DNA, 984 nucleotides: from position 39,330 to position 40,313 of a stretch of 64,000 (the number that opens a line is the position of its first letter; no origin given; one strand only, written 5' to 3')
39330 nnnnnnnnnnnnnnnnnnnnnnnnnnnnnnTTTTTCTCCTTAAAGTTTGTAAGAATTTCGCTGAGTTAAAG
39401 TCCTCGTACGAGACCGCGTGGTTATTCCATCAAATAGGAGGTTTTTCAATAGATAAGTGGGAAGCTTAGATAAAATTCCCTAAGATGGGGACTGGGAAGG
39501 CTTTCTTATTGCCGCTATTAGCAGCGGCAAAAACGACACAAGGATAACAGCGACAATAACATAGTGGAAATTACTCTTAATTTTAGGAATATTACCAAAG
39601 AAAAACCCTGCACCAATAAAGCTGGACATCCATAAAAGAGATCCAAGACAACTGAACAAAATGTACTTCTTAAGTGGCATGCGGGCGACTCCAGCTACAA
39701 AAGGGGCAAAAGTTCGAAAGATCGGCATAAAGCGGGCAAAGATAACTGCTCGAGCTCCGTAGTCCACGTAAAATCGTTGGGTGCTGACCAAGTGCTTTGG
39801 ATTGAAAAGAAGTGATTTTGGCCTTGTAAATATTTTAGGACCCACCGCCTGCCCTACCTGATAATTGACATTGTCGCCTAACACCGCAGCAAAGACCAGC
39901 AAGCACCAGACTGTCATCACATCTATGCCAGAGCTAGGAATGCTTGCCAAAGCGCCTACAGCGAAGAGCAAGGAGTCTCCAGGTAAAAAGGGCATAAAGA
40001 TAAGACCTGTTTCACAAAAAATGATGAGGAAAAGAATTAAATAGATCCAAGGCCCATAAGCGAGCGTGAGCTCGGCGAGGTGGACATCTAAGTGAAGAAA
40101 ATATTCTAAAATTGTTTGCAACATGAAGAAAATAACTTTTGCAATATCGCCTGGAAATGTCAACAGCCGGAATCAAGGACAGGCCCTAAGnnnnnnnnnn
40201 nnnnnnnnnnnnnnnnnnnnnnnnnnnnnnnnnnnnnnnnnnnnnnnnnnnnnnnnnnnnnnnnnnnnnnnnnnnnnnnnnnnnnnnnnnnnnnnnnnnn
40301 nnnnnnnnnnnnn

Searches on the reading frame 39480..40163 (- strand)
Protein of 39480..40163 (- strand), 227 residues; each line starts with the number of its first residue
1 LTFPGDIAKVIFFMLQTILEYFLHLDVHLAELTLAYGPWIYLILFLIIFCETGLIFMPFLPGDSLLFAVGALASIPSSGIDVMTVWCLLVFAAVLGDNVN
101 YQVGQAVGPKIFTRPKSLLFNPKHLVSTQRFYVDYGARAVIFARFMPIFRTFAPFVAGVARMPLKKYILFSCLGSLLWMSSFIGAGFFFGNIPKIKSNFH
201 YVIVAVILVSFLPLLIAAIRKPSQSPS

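Call 97: search_protein_families(library=pfam, proteins=[window:39480-40163:-], max_evalue=0.00001)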
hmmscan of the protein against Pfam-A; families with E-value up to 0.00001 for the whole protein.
window:39480-40163:- (227 aa): 1 family
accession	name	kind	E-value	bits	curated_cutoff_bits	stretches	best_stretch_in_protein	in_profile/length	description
PF09335.16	VTT_dom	-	9.3e-17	62.1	33.9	1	60-186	1-121/123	VTT domain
